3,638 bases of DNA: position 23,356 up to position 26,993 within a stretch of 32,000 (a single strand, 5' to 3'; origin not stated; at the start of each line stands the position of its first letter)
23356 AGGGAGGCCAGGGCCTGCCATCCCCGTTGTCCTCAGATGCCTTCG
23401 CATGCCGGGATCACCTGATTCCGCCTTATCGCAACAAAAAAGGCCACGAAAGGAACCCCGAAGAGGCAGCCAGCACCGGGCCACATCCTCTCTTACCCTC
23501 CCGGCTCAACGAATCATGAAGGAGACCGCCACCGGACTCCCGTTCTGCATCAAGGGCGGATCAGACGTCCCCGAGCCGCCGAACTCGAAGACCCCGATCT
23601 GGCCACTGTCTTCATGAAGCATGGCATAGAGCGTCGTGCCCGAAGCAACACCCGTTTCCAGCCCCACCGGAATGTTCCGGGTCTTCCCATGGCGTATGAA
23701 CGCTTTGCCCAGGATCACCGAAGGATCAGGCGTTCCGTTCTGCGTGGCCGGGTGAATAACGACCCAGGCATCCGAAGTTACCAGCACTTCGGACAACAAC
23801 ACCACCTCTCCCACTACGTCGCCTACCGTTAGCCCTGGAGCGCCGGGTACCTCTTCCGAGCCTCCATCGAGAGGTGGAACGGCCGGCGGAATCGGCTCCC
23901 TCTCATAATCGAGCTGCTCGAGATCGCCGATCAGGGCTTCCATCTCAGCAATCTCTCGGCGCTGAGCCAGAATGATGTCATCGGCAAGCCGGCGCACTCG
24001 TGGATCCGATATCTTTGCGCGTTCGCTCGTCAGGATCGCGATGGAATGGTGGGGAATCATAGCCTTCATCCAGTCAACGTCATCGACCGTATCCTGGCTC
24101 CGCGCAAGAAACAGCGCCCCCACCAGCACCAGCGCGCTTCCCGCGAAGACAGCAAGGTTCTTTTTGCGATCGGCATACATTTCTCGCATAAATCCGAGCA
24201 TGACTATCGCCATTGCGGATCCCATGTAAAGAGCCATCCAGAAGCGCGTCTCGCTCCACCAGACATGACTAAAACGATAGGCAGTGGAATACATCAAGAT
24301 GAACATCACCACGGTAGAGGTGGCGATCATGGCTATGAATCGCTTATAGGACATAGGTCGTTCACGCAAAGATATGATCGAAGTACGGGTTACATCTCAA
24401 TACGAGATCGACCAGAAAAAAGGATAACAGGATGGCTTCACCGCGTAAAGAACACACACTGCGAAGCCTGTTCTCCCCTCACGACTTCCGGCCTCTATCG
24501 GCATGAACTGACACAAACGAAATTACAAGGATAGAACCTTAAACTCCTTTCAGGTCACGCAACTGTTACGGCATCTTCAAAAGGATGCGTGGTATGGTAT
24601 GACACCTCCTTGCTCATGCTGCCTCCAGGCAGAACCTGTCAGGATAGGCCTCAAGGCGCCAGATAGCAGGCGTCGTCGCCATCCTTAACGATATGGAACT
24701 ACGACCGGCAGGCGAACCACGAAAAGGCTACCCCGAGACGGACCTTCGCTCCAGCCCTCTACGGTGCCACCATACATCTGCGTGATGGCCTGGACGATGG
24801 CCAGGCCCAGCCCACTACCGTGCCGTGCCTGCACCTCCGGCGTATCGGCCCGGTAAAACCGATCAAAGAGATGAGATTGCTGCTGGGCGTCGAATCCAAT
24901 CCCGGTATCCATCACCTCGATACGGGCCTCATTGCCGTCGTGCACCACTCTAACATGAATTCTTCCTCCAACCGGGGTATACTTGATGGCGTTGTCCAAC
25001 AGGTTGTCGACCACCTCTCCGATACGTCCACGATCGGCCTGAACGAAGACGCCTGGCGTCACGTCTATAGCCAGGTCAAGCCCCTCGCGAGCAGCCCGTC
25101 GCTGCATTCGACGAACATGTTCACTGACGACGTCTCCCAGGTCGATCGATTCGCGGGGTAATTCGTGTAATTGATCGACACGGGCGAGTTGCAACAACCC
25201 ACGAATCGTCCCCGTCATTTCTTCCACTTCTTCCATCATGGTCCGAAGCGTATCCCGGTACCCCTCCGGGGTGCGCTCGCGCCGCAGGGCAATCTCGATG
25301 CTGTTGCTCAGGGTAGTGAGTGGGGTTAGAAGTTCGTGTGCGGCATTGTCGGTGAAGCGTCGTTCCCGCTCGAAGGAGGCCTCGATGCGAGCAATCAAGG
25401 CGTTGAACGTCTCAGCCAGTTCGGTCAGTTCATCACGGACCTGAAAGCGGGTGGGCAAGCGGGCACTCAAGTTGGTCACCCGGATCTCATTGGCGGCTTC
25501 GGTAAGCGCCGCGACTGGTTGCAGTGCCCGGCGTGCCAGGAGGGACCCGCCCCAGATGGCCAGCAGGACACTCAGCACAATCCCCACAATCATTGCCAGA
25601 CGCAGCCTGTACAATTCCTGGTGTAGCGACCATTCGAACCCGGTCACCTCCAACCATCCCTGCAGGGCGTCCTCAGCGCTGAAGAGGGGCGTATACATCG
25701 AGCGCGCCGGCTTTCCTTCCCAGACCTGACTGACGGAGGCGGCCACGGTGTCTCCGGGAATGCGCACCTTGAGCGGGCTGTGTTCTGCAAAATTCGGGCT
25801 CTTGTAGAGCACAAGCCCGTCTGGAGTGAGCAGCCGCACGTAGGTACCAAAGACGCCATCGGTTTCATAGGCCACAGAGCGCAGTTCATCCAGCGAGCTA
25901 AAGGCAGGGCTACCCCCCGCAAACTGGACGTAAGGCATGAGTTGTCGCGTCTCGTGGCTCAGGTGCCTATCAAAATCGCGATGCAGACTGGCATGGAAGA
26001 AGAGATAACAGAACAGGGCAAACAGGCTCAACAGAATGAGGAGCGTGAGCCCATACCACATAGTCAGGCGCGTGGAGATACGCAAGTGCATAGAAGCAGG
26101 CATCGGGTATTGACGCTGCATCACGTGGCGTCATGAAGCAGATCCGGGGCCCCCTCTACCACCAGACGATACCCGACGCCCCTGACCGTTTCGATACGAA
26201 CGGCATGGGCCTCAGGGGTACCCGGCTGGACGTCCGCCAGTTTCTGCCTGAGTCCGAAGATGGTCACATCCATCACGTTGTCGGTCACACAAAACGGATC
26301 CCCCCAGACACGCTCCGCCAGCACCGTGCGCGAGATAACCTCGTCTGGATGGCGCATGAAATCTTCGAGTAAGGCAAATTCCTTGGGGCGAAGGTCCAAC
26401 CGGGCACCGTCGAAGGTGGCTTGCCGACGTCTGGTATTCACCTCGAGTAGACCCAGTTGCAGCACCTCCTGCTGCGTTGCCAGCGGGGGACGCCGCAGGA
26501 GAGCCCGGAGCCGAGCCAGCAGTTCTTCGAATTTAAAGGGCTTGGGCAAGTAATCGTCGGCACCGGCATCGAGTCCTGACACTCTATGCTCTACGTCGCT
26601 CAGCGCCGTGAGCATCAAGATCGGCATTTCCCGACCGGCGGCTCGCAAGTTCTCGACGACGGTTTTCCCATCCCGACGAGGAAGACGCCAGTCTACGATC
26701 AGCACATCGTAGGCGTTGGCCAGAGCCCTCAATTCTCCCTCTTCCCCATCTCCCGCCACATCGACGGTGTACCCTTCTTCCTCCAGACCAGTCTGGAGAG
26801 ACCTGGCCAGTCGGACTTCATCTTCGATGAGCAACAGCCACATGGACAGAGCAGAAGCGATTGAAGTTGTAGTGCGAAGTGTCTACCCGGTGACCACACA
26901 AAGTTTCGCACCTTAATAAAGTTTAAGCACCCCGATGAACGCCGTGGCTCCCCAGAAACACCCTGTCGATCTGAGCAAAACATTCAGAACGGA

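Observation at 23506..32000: System-level hypothesis: an uncharacterised envelope copper-stress module assembled around CopA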

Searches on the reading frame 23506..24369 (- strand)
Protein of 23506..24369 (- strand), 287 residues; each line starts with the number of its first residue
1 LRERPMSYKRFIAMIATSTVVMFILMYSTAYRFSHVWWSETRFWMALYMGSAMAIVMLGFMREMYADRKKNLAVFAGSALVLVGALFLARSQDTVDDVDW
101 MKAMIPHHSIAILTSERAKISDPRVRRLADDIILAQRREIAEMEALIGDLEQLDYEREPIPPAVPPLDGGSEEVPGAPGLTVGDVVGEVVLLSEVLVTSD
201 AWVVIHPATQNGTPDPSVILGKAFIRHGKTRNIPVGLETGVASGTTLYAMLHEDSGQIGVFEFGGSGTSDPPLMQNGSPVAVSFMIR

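Call 5: search_protein_families(library=pfam, proteins=[window:23506-24369:-], max_evalue=0.01)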
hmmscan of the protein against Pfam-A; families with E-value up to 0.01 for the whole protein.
window:23506-24369:- (287 aa): 2 families
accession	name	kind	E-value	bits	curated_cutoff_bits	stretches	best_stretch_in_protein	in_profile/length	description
PF23951.1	DUF7282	-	7.1e-18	65.3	27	1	185-283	10-108/112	Domain of unknown function (DUF7282)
PF03713.19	DUF305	-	3.5e-10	40.6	27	1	97-152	1-58/151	Domain of unknown function (DUF305)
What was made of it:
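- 23506..24369 (-): P1: membrane-anchored (3 TM) CopM-like half-DUF305 domain plus a C-terminal DUF7282 beta domain. Both soluble domains are predicted to be periplasmic. Pfam DUF305 at 40.6 bits and DUF7282 at 65.3 bits (call 5).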

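Call 6: search_protein_families(library=ncbifam, proteins=[window:23506-24369:-], max_evalue=0.01)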
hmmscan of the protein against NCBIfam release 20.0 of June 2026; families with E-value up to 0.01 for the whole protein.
window:23506-24369:- (287 aa): 1 family
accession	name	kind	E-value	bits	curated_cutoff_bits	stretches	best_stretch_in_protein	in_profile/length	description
NF049983.1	CopM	equivalog_domain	9.1e-11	41.6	90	1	95-145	19-71/73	CopM family metallochaperone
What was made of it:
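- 23506..24369 (-): NCBIfam CopM at 41.6 bits, below the cutoff of 90 (call 6).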

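Call 38: search_solved_structures(query=window:23506-24369:-, max_evalue=1, show_alignments=2)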
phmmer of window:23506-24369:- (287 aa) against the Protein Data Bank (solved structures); distinct sequences matched with E-value up to 1: 7.
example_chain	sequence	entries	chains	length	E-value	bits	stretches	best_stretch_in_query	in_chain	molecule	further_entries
5fej_A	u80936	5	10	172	3.4e-09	39.5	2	87-144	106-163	CopM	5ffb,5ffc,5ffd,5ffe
3bt5_A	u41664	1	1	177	5.4e-09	38.8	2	94-174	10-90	Uncharacterized protein DUF305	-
5ffa_A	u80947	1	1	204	6.4e-09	38.6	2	87-144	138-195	CopM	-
7vw0_A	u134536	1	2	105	4e-05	26.1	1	89-147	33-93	DUF305 domain-containing protein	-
7vw1_A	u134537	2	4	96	6.2e-05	25.5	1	89-145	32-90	DUF305 domain-containing protein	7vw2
2l22_A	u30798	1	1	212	0.56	12.5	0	74-132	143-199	Mupirocin didomain Acyl Carrier Protein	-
8oj6_A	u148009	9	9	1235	0.86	11.9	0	116-223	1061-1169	DNA polymerase catalytic subunit | DNA polymerase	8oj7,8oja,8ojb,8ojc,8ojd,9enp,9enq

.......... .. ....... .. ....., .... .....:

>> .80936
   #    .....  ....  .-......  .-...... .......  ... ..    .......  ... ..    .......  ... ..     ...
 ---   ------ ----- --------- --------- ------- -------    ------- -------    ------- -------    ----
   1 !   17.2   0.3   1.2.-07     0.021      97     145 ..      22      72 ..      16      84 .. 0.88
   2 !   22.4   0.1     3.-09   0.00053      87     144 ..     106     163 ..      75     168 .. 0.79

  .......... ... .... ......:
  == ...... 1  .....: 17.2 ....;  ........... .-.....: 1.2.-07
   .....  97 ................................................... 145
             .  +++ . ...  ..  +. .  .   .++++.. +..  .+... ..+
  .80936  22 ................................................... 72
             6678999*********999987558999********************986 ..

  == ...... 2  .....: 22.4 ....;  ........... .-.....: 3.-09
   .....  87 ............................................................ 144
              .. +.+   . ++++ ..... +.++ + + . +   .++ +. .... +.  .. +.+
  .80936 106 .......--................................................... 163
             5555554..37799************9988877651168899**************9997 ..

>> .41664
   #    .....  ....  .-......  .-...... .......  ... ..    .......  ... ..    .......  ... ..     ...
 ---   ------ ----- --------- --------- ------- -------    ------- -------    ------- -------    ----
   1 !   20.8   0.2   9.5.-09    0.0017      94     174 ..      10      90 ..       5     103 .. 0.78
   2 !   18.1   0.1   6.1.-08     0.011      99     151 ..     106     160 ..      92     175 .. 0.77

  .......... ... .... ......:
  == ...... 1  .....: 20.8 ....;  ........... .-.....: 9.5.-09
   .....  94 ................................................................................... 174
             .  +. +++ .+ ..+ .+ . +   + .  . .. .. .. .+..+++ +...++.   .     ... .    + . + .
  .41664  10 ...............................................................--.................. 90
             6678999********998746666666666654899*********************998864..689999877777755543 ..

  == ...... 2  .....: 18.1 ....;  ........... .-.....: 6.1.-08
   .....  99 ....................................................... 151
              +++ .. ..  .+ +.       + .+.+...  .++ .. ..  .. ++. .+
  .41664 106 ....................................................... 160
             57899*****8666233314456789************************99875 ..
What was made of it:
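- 23506..24369 (-): The domain aligns to both repeats of CopM structure 5fej, with the M-x-PHH motif kept (call 38).
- On CopM family metallochaperone (NF049983) / DUF305: It scores 41.6 bits and is preceded by three TM helices (calls 6, 38).
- Closest known: Synechocystis copMRS. Same: The M-x-PHH helices align to the CopM crystal structures 5fej/5ffa (call 38).
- P1 aligns to CopM structures (call 38).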

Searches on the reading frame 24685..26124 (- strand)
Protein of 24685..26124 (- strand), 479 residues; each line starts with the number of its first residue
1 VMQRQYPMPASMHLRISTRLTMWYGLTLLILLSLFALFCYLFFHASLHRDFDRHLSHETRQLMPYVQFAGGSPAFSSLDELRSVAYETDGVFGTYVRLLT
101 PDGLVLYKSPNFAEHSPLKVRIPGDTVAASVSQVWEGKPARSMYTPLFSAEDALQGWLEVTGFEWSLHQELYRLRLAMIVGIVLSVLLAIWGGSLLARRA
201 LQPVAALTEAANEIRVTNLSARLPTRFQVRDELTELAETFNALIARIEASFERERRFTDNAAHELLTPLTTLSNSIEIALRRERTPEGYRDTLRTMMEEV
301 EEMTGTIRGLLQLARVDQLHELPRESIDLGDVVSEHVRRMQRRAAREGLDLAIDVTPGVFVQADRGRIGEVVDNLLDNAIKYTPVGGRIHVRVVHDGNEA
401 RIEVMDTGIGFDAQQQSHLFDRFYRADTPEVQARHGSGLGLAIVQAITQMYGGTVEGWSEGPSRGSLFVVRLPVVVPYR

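Call 5: search_protein_families(library=pfam, proteins=[window:24685-26124:-], max_evalue=0.01)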
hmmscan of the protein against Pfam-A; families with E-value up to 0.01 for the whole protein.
window:24685-26124:- (479 aa): 6 families
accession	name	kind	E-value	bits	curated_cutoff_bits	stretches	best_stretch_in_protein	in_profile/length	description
PF02518.31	HATPase_c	-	7.2e-26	91.3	26.4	1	364-474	2-109/111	Histidine kinase-, DNA gyrase B-, and HSP90-like ATPase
PF00512.31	HisKA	-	9e-12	45.3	26.9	1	254-318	2-65/66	His Kinase A (phospho-acceptor) domain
PF00672.30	HAMP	-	2.1e-09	38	25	1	195-248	1-52/53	HAMP domain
PF13581.12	HATPase_c_2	-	0.00012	22.6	27.4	1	368-448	36-109/127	Histidine kinase-like ATPase domain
PF14501.12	HATPase_c_5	-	0.0024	18.2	22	1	371-456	9-87/102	GHKL domain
PF08521.16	2CSK_N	-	0.0077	16.7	23.2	0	28-160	1-124/140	Two-component sensor kinase N-terminal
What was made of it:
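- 24685..26124 (-): P2: CopS/CusS-like heavy-metal sensor histidine kinase. HAMP, HisKA and HATPase_c domains (call 5).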

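Call 6: search_protein_families(library=ncbifam, proteins=[window:24685-26124:-], max_evalue=0.01)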
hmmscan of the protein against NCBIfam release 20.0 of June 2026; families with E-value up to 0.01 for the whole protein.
window:24685-26124:- (479 aa): 86 families (the best 25 are shown)
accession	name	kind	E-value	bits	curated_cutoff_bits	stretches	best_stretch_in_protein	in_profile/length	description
TIGR01386.1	cztS_silS_copS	subfamily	8.5e-71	239.3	292.55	1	15-471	3-455/457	heavy metal sensor histidine kinase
NF041735.1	hist_kin_RppB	equivalog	2.4e-51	174.9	400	1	247-473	209-438/438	two-component system sensor histidine kinase RppB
NF033092.0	HK_WalK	equivalog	5.4e-50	170.6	725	2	252-474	369-594/594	cell wall metabolism sensor histidine kinase WalK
NF046044.1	PnpS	equivalog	2.7e-47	161.6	400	1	255-473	171-390/390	two-component system histidine kinase PnpS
NF012163.2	BaeS_SmeS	equivalog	2e-46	158.9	500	1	178-456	166-441/457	sensor histidine kinase efflux regulator BaeS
NF052314.1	T9SS_HK_PorY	subfamily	3.3e-46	158.2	350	1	174-455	132-403/418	PorY family sensor histidine kinase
NF040691.1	MtrAB_MtrB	equivalog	6.1e-45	154.2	450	1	174-474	186-492/507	MtrAB system histidine kinase MtrB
TIGR02966.1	phoR_proteo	equivalog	7.2e-45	153.4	334.2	1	254-471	114-332/333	phosphate regulon sensor histidine kinase PhoR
NF007345.0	PRK09835.1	subfamily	7.1e-44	150.1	423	1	178-473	187-479/482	Cu(+)/Ag(+) sensor histidine kinase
NF045903.1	CuHisKinLciSLeg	equivalog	1.8e-42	146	700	1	178-470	64-354/357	copper-responsive two-component system sensor histidine kinase LciS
NF007837.0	PRK10549.1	equivalog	1.6e-41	142.5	603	1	182-474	170-458/466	envelope stress sensor histidine kinase BaeS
NF008312.0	PRK11100.1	equivalog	5.9e-40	137.5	356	1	146-456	153-457/477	two-component system sensor histidine kinase CreC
NF012226.0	AdeS_HK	equivalog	1.8e-39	135.9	500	1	174-473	62-352/353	two-component sensor histidine kinase AdeS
NF007664.1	PRK10337.1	equivalog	2e-37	128.9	475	1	183-455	163-426/442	quorum sensing histidine kinase QseC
NF008025.0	PRK10755.1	equivalog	1.3e-34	119.5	314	1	178-455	69-337/362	two-component system sensor histidine kinase PmrB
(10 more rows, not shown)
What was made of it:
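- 24685..26124 (-): TIGR01386 hit over the full length at 239 bits, below the cutoff of 292 (call 6).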

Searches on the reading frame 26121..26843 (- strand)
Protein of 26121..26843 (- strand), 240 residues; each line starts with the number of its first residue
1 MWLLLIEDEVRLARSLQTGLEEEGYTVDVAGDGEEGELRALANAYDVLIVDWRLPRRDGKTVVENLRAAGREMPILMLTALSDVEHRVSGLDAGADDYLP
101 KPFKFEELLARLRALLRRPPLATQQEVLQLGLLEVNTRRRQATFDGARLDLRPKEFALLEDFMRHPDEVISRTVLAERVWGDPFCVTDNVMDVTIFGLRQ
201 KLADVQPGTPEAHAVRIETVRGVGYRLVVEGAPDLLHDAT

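Call 5: search_protein_families(library=pfam, proteins=[window:26121-26843:-], max_evalue=0.01)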
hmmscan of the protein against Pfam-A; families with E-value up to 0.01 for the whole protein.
window:26121-26843:- (240 aa): 3 families
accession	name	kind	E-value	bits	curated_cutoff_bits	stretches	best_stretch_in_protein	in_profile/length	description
PF00072.30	Response_reg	-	7.8e-26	90.9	30.2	1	4-112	2-110/111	Response regulator receiver domain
PF00486.34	Trans_reg_C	-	2.3e-21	76.1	26.2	1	147-227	2-77/77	Transcriptional regulatory protein, C terminal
PF19192.6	Response_reg_2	-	0.0049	17.4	27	1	12-66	45-108/180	Response receiver domain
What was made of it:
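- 26121..26843 (-): P3: CopR/CusR-like OmpR-family response regulator. Response_reg plus Trans_reg_C (call 5).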

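Call 6: search_protein_families(library=ncbifam, proteins=[window:26121-26843:-], max_evalue=0.01)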
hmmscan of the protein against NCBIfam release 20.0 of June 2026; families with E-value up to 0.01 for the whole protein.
window:26121-26843:- (240 aa): 98 families (the best 25 are shown)
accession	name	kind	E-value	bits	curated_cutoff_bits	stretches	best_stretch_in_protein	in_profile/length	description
TIGR01387.1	cztR_silR_copR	subfamily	6.3e-60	202.5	279.2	1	3-227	1-218/218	heavy metal response regulator transcription factor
NF041734.1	resp_reg_RppA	equivalog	2.4e-55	187.4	250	1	1-228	1-228/229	two-component system response regulator RppA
NF007346.1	PRK09836.1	equivalog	9.8e-54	182.5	420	1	1-229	1-223/227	copper/silver response regulator transcription factor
TIGR02154.1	PhoB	equivalog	8e-52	175.8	296.2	1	3-227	5-225/226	phosphate regulon transcriptional regulator PhoB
NF008567.0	PRK11517.1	equivalog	1.3e-47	162.1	353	1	1-229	1-220/223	response regulator transcription factor HprR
NF045944.1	ResRegRpaBCyano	equivalog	2e-47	161.5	330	1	4-226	1-226/229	response regulator transcription factor RpaB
NF007928.2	PRK10643.1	equivalog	2.2e-47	161.5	330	1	1-227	1-216/216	two-component system response regulator PmrA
NF012023.0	PRK15479.1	equivalog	4.8e-47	160.4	337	1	1-228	1-218/224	transcriptional regulator TctD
NF040689.1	MtrAB_MtrA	equivalog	3.6e-46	157.3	300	1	4-226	2-217/219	MtrAB system response regulator MtrA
NF007663.1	PRK10336.1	equivalog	1.8e-42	145.6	345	1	1-227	1-216/219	quorum sensing response regulator transcription factor QseB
NF007005.1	PRK09468.1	equivalog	4.1e-42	144.2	331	1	3-231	6-235/237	osmolarity response regulator transcription factor OmpR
NF041733.1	resp_reg_CseB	equivalog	4.5e-42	144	350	1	3-228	3-227/228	two-component system response regulator CseB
NF008199.0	PRK10955.1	equivalog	1.1e-41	143.2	341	1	3-228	4-229/232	envelope stress response regulator transcription factor CpxR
NF008296.0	PRK11083.1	equivalog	1.9e-41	141.9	273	1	3-227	6-225/228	two-component system response regulator CreB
NF045914.1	RespRegNblR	equivalog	2.8e-41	141.6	300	1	3-227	9-225/228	response regulator transcription factor NblR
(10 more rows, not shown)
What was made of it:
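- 26121..26843 (-): TIGR01387 at 202 bits, below the cutoff of 279 (call 6).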
